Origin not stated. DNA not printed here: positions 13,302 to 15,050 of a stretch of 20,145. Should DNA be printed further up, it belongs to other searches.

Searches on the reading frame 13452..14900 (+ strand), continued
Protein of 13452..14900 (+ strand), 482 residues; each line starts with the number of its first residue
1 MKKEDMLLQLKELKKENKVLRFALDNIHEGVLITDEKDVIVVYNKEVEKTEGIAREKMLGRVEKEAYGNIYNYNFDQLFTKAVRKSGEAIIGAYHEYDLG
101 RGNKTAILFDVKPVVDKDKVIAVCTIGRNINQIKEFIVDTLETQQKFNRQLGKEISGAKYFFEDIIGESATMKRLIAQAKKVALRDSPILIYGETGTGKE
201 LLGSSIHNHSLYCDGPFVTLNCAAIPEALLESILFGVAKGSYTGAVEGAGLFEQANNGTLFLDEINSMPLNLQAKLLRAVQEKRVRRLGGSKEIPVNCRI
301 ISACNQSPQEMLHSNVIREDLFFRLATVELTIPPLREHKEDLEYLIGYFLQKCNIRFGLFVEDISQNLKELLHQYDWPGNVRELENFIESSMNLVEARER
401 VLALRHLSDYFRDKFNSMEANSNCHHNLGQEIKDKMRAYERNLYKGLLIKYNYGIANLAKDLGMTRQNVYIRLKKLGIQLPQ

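Call 14: find_encoding_contigs(protein=P0001, flank=10000, max_places=6)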
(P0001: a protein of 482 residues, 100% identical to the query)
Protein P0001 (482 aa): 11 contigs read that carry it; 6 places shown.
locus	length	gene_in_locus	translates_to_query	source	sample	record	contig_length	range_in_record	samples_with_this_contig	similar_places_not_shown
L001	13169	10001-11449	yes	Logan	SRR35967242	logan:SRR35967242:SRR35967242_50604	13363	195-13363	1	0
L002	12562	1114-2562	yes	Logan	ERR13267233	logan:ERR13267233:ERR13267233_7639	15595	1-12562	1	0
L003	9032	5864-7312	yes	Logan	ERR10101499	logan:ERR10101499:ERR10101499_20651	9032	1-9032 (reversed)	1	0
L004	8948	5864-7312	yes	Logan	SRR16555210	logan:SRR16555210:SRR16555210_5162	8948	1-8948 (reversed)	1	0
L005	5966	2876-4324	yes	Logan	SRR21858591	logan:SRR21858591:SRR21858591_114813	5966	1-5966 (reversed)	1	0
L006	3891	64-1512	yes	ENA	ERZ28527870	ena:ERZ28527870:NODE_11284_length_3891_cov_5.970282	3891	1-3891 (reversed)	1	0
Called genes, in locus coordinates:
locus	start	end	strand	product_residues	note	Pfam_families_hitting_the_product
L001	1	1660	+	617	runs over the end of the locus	?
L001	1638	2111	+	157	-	PF02130:YbeY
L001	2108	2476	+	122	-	PF01219:DAGK_prokar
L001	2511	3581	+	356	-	PF11258:DUF3048, PF17479:DUF3048_C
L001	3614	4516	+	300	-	PF00350:Dynamin_N (faint), PF01926:MMR_HSR1, PF02421:FeoB_N, PF02492:cobW (faint), PF03193:RsgA_GTPase (faint), PF04548:AIG1 (weak), PF00009:GTP_EFTU, PF07650:KH_2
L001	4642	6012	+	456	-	PF03448:MgtE_N, PF00571:CBS, PF01769:MgtE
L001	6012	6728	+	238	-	PF11967:RecO_N, PF02565:RecO_C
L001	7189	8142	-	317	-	PF00892:EamA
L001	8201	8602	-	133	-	PF06253:MTTB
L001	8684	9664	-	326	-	PF06253:MTTB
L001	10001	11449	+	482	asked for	PF00989:PAS (faint), PF00158:Sigma54_activat, PF14532:Sigma54_activ_2, PF07728:AAA_5 (faint), PF25601:AAA_lid_14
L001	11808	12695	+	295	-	PF03419:Peptidase_U4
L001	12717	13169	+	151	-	?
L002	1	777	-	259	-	?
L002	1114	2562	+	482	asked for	PF00989:PAS (faint), PF00158:Sigma54_activat, PF14532:Sigma54_activ_2, PF07728:AAA_5 (faint), PF25601:AAA_lid_14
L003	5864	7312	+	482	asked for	PF00989:PAS (faint), PF00158:Sigma54_activat, PF14532:Sigma54_activ_2, PF07728:AAA_5 (faint), PF25601:AAA_lid_14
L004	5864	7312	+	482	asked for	PF00989:PAS (faint), PF00158:Sigma54_activat, PF14532:Sigma54_activ_2, PF07728:AAA_5 (faint), PF25601:AAA_lid_14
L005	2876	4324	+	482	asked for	PF00989:PAS (faint), PF00158:Sigma54_activat, PF14532:Sigma54_activ_2, PF07728:AAA_5 (faint), PF25601:AAA_lid_14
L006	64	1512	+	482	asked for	PF00989:PAS (faint), PF00158:Sigma54_activat, PF14532:Sigma54_activ_2, PF07728:AAA_5 (faint), PF25601:AAA_lid_14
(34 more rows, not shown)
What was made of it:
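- The locus is identical in six independent metagenome assemblies (call 14).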

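Call 15: find_encoding_contigs(protein=P0002, flank=6000, max_places=2)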
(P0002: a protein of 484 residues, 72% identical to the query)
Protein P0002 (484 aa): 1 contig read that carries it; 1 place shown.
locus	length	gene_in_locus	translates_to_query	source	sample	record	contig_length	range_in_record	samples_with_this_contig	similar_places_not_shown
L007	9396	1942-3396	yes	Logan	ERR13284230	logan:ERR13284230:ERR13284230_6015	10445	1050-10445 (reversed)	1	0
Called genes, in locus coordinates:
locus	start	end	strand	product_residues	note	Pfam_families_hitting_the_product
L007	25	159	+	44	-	-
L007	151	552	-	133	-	PF06253:MTTB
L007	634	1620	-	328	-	PF06253:MTTB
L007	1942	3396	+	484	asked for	PF00158:Sigma54_activat, PF01078:Mg_chelatase (faint), PF14532:Sigma54_activ_2, PF25601:AAA_lid_14, PF02954:HTH_8 (weak)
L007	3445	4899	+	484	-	PF00158:Sigma54_activat, PF14532:Sigma54_activ_2, PF07728:AAA_5 (weak), PF25601:AAA_lid_14, PF02954:HTH_8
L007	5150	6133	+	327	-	PF06253:MTTB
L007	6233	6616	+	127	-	PF06253:MTTB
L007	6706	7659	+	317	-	PF00892:EamA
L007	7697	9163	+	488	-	PF06253:MTTB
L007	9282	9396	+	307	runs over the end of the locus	PF00892:EamA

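Call 16: find_encoding_contigs(protein=P0003, flank=10000, max_places=2)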
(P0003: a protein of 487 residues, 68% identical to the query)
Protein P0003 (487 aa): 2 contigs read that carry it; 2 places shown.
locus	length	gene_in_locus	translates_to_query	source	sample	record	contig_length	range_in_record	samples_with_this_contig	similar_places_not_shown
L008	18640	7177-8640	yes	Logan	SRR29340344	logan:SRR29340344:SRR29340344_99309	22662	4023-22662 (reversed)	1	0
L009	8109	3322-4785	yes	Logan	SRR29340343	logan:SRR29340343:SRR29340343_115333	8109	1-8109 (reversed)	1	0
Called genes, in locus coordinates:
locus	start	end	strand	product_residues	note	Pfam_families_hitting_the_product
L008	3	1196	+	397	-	?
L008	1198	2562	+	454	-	PF04293:SpoVR, PF24755:SpoVR_C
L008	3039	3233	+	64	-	PF11007:CotJA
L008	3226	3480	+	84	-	PF12652:CotJB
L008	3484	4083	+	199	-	PF05067:Mn_catalase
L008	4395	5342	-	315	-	PF00892:EamA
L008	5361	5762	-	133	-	PF06253:MTTB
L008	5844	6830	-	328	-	PF06253:MTTB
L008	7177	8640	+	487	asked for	PF08448:PAS_4 (weak), PF00158:Sigma54_activat, PF14532:Sigma54_activ_2, PF00004:AAA (weak), PF07728:AAA_5 (weak), PF25601:AAA_lid_14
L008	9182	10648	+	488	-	PF06253:MTTB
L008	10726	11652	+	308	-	PF00892:EamA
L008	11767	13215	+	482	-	PF13426:PAS_9 (faint), PF00158:Sigma54_activat, PF14532:Sigma54_activ_2, PF25601:AAA_lid_14, PF02954:HTH_8 (weak)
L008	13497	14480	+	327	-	PF06253:MTTB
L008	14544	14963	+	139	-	PF06253:MTTB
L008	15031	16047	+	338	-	PF00892:EamA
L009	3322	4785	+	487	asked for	PF08448:PAS_4 (weak), PF00158:Sigma54_activat, PF14532:Sigma54_activ_2, PF00004:AAA (weak), PF07728:AAA_5 (weak), PF25601:AAA_lid_14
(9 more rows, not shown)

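Call 17: find_encoding_contigs(protein=P0006, flank=8000, max_places=2)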
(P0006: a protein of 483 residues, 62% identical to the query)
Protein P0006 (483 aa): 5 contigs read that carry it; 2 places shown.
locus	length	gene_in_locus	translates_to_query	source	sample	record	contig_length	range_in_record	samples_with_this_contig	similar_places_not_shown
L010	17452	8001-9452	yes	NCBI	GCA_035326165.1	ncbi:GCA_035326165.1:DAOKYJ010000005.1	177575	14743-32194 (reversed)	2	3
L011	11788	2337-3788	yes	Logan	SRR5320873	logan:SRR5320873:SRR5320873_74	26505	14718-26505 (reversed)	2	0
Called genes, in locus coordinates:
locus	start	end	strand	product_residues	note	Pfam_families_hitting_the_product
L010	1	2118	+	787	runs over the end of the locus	PF01841:Transglut_core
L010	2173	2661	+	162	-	-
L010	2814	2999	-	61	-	-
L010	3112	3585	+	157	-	PF06908:YpsA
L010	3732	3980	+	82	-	PF12116:SpoIIID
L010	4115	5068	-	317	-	PF00892:EamA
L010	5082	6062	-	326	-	PF00892:EamA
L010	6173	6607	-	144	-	PF06253:MTTB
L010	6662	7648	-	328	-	PF06253:MTTB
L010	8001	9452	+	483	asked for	PF00158:Sigma54_activat, PF14532:Sigma54_activ_2, PF07728:AAA_5 (weak), PF25601:AAA_lid_14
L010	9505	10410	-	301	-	PF25984:BSH_YknX (faint), PF25967:RND-MFP_C, PF25975:CzcB_C, PF25989:YknX_C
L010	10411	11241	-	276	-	PF12733:Cadherin-like (weak)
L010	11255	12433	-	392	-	PF12704:MacB_PCD, PF02687:FtsX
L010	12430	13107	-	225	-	PF00005:ABC_tran, PF02463:SMC_N, PF13304:AAA_21 (faint)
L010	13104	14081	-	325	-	PF25967:RND-MFP_C (faint), PF25975:CzcB_C (weak), PF25989:YknX_C (weak)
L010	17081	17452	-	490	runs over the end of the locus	PF00158:Sigma54_activat, PF14532:Sigma54_activ_2, PF07728:AAA_5 (weak), PF25601:AAA_lid_14, PF02954:HTH_8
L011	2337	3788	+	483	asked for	PF00158:Sigma54_activat, PF14532:Sigma54_activ_2, PF07728:AAA_5 (weak), PF25601:AAA_lid_14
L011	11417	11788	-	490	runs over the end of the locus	PF00158:Sigma54_activat, PF14532:Sigma54_activ_2, PF07728:AAA_5 (weak), PF25601:AAA_lid_14, PF02954:HTH_8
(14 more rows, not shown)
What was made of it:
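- Several such cassettes sit side by side in one genome (calls 15-17), which would be redundant for a single global signal.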

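Call 32: find_encoding_contigs(protein=P0076, flank=10000, max_places=1)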
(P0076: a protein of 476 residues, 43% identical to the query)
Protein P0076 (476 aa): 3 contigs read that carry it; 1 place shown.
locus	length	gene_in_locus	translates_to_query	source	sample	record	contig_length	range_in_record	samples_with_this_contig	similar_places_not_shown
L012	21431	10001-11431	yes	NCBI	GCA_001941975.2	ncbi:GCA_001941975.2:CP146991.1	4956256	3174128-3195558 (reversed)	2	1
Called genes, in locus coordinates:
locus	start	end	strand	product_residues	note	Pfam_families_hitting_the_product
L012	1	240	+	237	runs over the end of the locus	PF00149:Metallophos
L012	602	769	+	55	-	-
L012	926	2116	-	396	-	PF01321:Creatinase_N, PF00557:Peptidase_M24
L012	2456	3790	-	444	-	PF00375:SDF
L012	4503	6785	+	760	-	PF00999:Na_H_Exchanger, PF02080:TrkA_C (weak)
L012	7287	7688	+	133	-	-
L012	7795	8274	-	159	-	PF22381:Staph_reg_Sar_Rot (weak), PF12802:MarR_2, PF01047:MarR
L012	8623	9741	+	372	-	PF00149:Metallophos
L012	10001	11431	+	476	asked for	PF00989:PAS, PF08448:PAS_4 (faint), PF00158:Sigma54_activat, PF14532:Sigma54_activ_2, PF07728:AAA_5 (weak), PF25601:AAA_lid_14, PF02954:HTH_8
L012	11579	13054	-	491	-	-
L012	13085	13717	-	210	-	PF02607:B12-binding_2, PF02310:B12-binding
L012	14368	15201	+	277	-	PF00152:tRNA-synt_2 (faint), PF01409:tRNA-synt_2d, PF00587:tRNA-synt_2b (weak)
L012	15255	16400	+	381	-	PF04055:Radical_SAM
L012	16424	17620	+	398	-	PF21360:PylC-like_N (weak), PF02655:ATP-grasp_3, PF07478:Dala_Dala_lig_C, PF13535:ATP-grasp_4 (weak)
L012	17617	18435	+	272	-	PF21455:PylD_N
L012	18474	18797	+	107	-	-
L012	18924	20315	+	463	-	-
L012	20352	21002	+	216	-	PF02607:B12-binding_2, PF02310:B12-binding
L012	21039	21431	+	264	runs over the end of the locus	PF00809:Pterin_bind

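Call 43: search_protein_families(library=ncbifam, proteins=[window:13452-14897:+])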
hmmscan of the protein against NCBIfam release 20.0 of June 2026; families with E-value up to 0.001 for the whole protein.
window:13452-14897:+ (482 aa): 30 families (the best 25 are shown)
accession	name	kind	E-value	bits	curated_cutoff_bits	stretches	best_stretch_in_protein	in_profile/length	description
NF041552.1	TF_PrdR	equivalog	1.3e-103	347.3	795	1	11-475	127-575/577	sigma-54 dependent transcriptional regulator PrdR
NF003451.0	PRK05022.1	equivalog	2.6e-85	287.1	476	1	137-479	164-511/512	nitric oxide reductase transcriptional regulator NorR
TIGR02915.1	PEP_resp_reg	equivalog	9.9e-80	268.5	502.6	1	141-478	119-444/445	PEP-CTERM-box response regulator transcription factor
NF008469.0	PRK11361.1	equivalog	1.2e-78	264.9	714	1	141-479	122-457/461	acetoacetate metabolism transcriptional regulator AtoC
TIGR01817.1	nifA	equivalog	1.3e-78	265.1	528.85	1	135-422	168-453/534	nif-specific transcriptional activator NifA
NF038308.1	RNA_repair_RtcR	equivalog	1.5e-73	248.4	650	1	146-396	163-423/530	RNA repair transcriptional activator RtcR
TIGR01818.1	ntrC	equivalog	4.8e-73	246.5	558.6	1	160-454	131-429/463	nitrogen regulation protein NR(I)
NF050807.1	TransRegFlbDCaul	equivalog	1.6e-72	244.8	750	1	164-395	119-351/454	sigma-54-dependent transcriptional regulator FlbD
NF008085.0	PRK10820.1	equivalog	1.9e-71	241.3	576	1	15-478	77-512/520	transcriptional regulator TyrR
TIGR02329.1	propionate_PrpR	equivalog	2.3e-70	237.7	499.2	1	153-474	202-525/526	propionate catabolism operon regulatory protein PrpR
NF011695.0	PRK15115.1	equivalog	1.5e-68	231.6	763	1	159-396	131-369/445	two-component system response regulator GlrR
NF011958.0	PRK15429.1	equivalog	2e-68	231.7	830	1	129-479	352-687/692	formate hydrogenlyase transcriptional activator FlhA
NF011953.0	PRK15424.1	equivalog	5.2e-68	230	703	1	149-475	205-533/538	propionate catabolism operon regulatory protein PrpR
NF051870.1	NAssimRespRegNtrX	equivalog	2.2e-67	227.9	600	1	153-478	129-452/452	nitrogen assimilation response regulator NtrX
NF049963.1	RespRegFlgRCampy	domain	4.1e-67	226.9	750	1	161-399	132-371/429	fla regulon two-component system response regulator FlgR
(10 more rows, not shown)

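Call 62: find_homologous_proteins(query=L012:14368-15198:+)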
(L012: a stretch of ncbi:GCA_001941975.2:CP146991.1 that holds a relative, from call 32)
Query L012:14368-15198:+ (277 aa): 3999 proteins with E <= 0.001 among 5486 candidates; the best 120 are listed.
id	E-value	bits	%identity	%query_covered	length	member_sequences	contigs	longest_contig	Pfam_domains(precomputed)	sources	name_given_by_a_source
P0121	3.9e-175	599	97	100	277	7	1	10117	PF01409.26,PF00587.31,PF00152.26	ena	-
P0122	1.5e-168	578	93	100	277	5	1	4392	PF01409.26,PF00587.31,PF17759.7,PF00152.26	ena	-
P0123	1.0e-162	558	89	100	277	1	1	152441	PF01409.26,PF00152.26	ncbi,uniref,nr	ncbi:pyrrolysine--tRNA(Pyl) ligase large subunit [Sporomusa sp. GT1]|uniref:pyrrolysine--tRNA(Pyl) l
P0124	4.8e-161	553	89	100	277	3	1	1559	PF01409.26,PF00587.31,PF00152.26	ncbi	-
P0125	6.0e-158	543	87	100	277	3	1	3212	PF01409.26,PF00587.31,PF00152.26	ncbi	-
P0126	7.6e-157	539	86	100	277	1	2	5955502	PF01409.26,PF00587.31,PF00152.26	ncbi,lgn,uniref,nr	ncbi:pyrrolysine--tRNA(Pyl) ligase large subunit [Sporomusa acidovorans]|uniref:Aminoacyl-transfer R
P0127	8.6e-152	523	85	100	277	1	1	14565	PF01409.26,PF00587.31,PF00152.26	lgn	-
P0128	6.9e-149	513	83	100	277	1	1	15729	PF01409.26,PF00587.31,PF00152.26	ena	-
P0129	1.3e-148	512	83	100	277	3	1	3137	PF01409.26,PF00152.26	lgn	-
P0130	1.8e-146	505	83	100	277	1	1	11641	PF01409.26,PF00587.31,PF00152.26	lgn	-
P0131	2.6e-141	488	79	100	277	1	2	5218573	PF01409.26,PF00587.31,PF00152.26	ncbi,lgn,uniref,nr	ncbi:pyrrolysine--tRNA(Pyl) ligase large subunit [Sporomusa sp. KB1]|uniref:pyrrolysine--tRNA(Pyl) l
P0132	4.2e-141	488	79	100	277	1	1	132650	PF01409.26,PF00587.31,PF00152.26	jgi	jgi:phenylalanyl-tRNA synthetase alpha chain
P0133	3.3e-137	475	77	100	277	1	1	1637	PF01409.26,PF00587.31,PF00152.26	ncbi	-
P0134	1.4e-136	473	77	100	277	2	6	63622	PF01409.26,PF00587.31,PF00152.26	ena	-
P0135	4.2e-136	471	77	100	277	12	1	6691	PF01409.26,PF00587.31,PF00152.26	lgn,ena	-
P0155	7.2e-134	464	75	100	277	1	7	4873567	PF01409.26,PF00587.31,PF00152.26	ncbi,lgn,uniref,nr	ncbi:pyrrolysine--tRNA(Pyl) ligase large subunit [Desulfosporosinus meridiei]|uniref:Pyrrolysyl-tRNA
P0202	1.5e-120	420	67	100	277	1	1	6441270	PF01409.26,PF00587.31,PF00152.26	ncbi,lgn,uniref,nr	ncbi:pyrrolysine--tRNA(Pyl) ligase large subunit [Candidatus Formimonas warabiya]|uniref:Pyrrolysine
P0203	1.8e-120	420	69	100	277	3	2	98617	PF01409.26,PF00587.31,PF00152.26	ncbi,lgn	ncbi:pyrrolysine--tRNA(Pyl) ligase large subunit [Thermincola ferriacetica]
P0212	1.9e-118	413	65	100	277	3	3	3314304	PF01409.26,PF00587.31,PF17759.7,PF00152.26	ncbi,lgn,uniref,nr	ncbi:pyrrolysine--tRNA(Pyl) ligase large subunit [Zhaonella formicivorans]|uniref:pyrrolysine--tRNA(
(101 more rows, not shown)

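Call 63: find_encoding_contigs(protein=P0155, flank=8000, max_places=1)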
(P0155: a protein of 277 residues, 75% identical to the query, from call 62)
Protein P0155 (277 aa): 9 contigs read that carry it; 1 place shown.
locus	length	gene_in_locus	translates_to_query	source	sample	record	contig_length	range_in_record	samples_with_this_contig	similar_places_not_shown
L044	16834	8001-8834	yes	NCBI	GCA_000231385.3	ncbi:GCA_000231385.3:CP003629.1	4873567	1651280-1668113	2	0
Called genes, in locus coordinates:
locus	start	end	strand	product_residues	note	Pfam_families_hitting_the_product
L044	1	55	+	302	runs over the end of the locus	PF01515:PTA_PTB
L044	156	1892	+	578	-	PF01855:POR_N, PF02775:TPP_enzyme_C, PF00037:Fer4 (weak), PF12837:Fer4_6 (weak)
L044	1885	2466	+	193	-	PF01558:POR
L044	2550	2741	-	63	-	-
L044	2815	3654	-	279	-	PF01145:Band_7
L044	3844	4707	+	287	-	PF00106:adh_short, PF08659:KR, PF23441:SDR, PF13561:adh_short_C2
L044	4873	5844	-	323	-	PF13276:HTH_21, PF00665:rve, PF13683:rve_3, PF13333:rve_2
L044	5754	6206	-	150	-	PF20310:HTH_Tnp_2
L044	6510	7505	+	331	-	PF12801:Fer4_5, PF00037:Fer4 (faint), PF12837:Fer4_6 (faint), PF12801:Fer4_5, PF13237:Fer4_10, PF14697:Fer4_21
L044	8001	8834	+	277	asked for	PF00152:tRNA-synt_2 (faint), PF01409:tRNA-synt_2d, PF00587:tRNA-synt_2b (weak)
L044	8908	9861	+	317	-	PF01633:Choline_kinase, PF01636:APH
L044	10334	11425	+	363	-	PF04055:Radical_SAM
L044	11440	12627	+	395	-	PF21360:PylC-like_N, PF02655:ATP-grasp_3, PF02786:CPSase_L_D2 (weak), PF07478:Dala_Dala_lig_C (weak), PF13535:ATP-grasp_4 (faint)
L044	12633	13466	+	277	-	PF21455:PylD_N, PF01262:AlaDh_PNT_C (weak)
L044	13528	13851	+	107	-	-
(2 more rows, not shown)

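Call 64: find_encoding_contigs(protein=P0203, flank=8000, max_places=1)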
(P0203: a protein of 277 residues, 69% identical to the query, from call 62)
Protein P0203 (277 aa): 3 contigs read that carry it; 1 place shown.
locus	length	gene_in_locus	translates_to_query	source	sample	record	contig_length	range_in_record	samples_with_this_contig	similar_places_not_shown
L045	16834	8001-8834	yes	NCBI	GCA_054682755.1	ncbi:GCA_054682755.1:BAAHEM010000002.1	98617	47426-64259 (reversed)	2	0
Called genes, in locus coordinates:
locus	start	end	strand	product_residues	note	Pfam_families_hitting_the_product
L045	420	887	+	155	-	PF00383:dCMP_cyt_deam_1, PF14437:MafB19-deam, PF14439:Bd3614-deam (weak)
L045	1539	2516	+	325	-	PF04055:Radical_SAM, PF06968:BATS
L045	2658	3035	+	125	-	PF00392:GntR, PF01726:LexA_DNA_bind (faint), PF02082:Rrf2 (faint), PF08279:HTH_11 (faint), PF13730:HTH_36 (weak)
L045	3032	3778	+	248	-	PF00005:ABC_tran, PF13304:AAA_21 (weak)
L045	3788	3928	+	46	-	-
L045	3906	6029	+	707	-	-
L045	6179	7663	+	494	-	PF00595:PDZ, PF13180:PDZ_2, PF17820:PDZ_6, PF03572:Peptidase_S41, PF01471:PG_binding_1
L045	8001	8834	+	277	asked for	PF01409:tRNA-synt_2d (faint), PF00152:tRNA-synt_2 (faint), PF00587:tRNA-synt_2b (weak)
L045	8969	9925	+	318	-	PF01633:Choline_kinase, PF01636:APH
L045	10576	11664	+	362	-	PF04055:Radical_SAM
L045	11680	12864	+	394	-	PF21360:PylC-like_N (weak), PF02655:ATP-grasp_3, PF02222:ATP-grasp, PF02786:CPSase_L_D2, PF07478:Dala_Dala_lig_C, PF13535:ATP-grasp_4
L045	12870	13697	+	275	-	PF21455:PylD_N, PF07992:Pyr_redox_2 (weak), PF01262:AlaDh_PNT_C (weak)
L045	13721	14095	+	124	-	-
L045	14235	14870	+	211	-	PF02607:B12-binding_2, PF02310:B12-binding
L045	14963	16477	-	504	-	-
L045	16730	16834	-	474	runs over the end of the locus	PF00989:PAS (weak), PF08448:PAS_4, PF13426:PAS_9, PF00158:Sigma54_activat, PF14532:Sigma54_activ_2, PF00004:AAA, PF07728:AAA_5, PF25601:AAA_lid_14, +3 more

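Call 65: find_encoding_contigs(protein=P0212, flank=8000, max_places=1)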
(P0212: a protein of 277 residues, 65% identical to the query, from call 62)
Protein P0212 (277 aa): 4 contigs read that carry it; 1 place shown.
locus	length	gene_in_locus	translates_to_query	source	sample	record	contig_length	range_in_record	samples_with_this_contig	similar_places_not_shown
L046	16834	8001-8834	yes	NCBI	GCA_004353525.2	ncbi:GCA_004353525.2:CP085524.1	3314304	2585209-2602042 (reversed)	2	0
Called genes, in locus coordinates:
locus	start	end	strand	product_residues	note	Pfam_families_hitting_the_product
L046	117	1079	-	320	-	PF01545:Cation_efflux, PF16916:ZT_dimer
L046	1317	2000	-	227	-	PF01476:LysM, PF00877:NLPC_P60, PF05257:CHAP (weak)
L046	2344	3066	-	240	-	PF09818:ABC_ATPase (faint), PF00005:ABC_tran, PF02463:SMC_N, PF13304:AAA_21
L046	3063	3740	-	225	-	PF00528:BPD_transp_1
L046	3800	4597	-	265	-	PF00497:SBP_bac_3, PF10613:Lig_chan-Glu_bd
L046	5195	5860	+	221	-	PF00990:GGDEF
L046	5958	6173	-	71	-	-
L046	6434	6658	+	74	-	-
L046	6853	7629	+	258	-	PF00037:Fer4 (faint), PF12837:Fer4_6 (weak), PF13237:Fer4_10 (weak), PF14697:Fer4_21 (weak), PF25160:LdpA_Fe-S-bd (faint), PF12838:Fer4_7 (weak), PF13187:Fer4_9 (weak), PF27217:AF_0155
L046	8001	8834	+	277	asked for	PF00152:tRNA-synt_2 (faint), PF01409:tRNA-synt_2d, PF17759:tRNA_synthFbeta (weak), PF00587:tRNA-synt_2b (weak)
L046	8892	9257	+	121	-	-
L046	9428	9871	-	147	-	PF06253:MTTB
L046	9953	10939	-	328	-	PF06253:MTTB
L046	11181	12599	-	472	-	PF00989:PAS (weak), PF08448:PAS_4, PF13426:PAS_9, PF00158:Sigma54_activat, PF14532:Sigma54_activ_2, PF07724:AAA_2 (weak), PF07728:AAA_5, PF25601:AAA_lid_14, +3 more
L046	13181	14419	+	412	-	PF01636:APH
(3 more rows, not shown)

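Call 66: find_encoding_contigs(protein=P0202, flank=8000, max_places=1)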
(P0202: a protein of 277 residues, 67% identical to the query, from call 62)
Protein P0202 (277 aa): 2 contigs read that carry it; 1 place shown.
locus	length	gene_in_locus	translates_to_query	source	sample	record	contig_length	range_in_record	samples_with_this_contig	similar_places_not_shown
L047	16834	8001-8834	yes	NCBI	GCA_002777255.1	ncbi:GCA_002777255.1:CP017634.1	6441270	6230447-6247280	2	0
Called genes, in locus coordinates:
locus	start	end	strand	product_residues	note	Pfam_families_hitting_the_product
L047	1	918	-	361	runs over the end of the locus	PF05145:AbrB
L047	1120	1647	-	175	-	PF23462:LysM3_NFP (faint), PF23473:LysM3_LYK4_5 (faint), PF23577:LysM_RLK (faint), PF01476:LysM, PF23457:LysM2_NFP (weak), PF01476:LysM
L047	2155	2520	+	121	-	PF06180:CbiK (weak), PF01903:CbiX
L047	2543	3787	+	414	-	PF05201:GlutR_N, PF01488:Shikimate_DH, PF00745:GlutR_dimer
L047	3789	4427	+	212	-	PF13241:NAD_binding_7, PF14824:Sirohm_synth_M, PF10414:CysG_dimeriser (weak)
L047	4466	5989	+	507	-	PF00590:TP_methylase, PF02602:HEM4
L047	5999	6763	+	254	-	PF02361:CbiQ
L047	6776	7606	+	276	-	PF02463:SMC_N (faint), PF00005:ABC_tran, PF13304:AAA_21 (weak)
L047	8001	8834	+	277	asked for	PF00152:tRNA-synt_2 (faint), PF01409:tRNA-synt_2d, PF00587:tRNA-synt_2b (weak)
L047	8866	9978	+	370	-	PF04055:Radical_SAM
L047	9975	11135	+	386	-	PF02655:ATP-grasp_3, PF07478:Dala_Dala_lig_C (weak), PF02222:ATP-grasp, PF13535:ATP-grasp_4 (faint), PF15632:ATPgrasp_Ter (faint)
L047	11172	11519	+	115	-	-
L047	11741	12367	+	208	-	PF02607:B12-binding_2, PF02310:B12-binding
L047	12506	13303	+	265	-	PF00809:Pterin_bind, PF03599:CdhD (weak)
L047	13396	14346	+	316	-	PF06253:MTTB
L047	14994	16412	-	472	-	PF08448:PAS_4, PF13426:PAS_9, PF00158:Sigma54_activat, PF14532:Sigma54_activ_2, PF07724:AAA_2 (weak), PF00004:AAA (weak), PF07728:AAA_5 (weak), PF25601:AAA_lid_14, +3 more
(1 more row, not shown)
